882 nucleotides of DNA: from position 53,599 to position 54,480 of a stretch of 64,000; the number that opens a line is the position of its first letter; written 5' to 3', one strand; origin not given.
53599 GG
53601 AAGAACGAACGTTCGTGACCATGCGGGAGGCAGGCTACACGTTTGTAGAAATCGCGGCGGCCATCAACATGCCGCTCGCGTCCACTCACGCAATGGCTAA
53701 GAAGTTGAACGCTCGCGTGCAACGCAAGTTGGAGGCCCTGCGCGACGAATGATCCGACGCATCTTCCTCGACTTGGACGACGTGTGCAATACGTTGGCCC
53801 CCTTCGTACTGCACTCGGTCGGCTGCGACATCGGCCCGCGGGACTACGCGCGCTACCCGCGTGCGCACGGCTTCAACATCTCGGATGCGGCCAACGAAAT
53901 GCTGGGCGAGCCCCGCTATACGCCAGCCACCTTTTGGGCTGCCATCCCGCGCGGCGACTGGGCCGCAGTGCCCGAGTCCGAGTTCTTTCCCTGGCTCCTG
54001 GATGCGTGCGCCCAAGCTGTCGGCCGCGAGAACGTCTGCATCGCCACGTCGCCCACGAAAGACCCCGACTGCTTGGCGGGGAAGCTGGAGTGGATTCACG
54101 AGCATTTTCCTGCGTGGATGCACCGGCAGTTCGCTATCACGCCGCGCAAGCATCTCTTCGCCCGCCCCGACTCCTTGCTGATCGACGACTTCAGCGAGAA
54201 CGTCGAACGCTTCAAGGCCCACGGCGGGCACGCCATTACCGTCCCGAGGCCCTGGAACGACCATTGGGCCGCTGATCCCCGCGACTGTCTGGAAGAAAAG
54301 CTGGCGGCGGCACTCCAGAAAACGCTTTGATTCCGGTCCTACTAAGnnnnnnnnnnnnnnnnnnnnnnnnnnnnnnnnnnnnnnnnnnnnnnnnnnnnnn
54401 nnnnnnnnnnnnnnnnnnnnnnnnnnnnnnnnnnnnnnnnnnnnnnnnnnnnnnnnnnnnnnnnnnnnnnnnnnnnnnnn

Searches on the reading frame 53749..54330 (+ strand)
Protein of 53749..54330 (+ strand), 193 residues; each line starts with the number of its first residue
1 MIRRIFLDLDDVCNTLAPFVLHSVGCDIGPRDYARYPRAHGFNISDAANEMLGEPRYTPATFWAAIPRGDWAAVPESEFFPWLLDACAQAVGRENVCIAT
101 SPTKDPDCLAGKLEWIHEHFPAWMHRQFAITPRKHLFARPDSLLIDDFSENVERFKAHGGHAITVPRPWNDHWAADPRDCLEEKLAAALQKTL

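Call 19: search_protein_families(library=phrogs, proteins=[window:53749-54330:+], max_evalue=0.001)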
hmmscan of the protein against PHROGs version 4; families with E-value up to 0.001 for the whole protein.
window:53749-54330:+ (193 aa): 2 families
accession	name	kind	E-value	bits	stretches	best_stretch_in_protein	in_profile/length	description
phrog_2643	-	moron, auxiliary metabolic gene and host takeover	4.7e-11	43.7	1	90-170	74-161/182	5'-3' deoxyribonucleotidase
phrog_420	-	unknown function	1.1e-10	42.5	1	95-176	101-186/267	unknown function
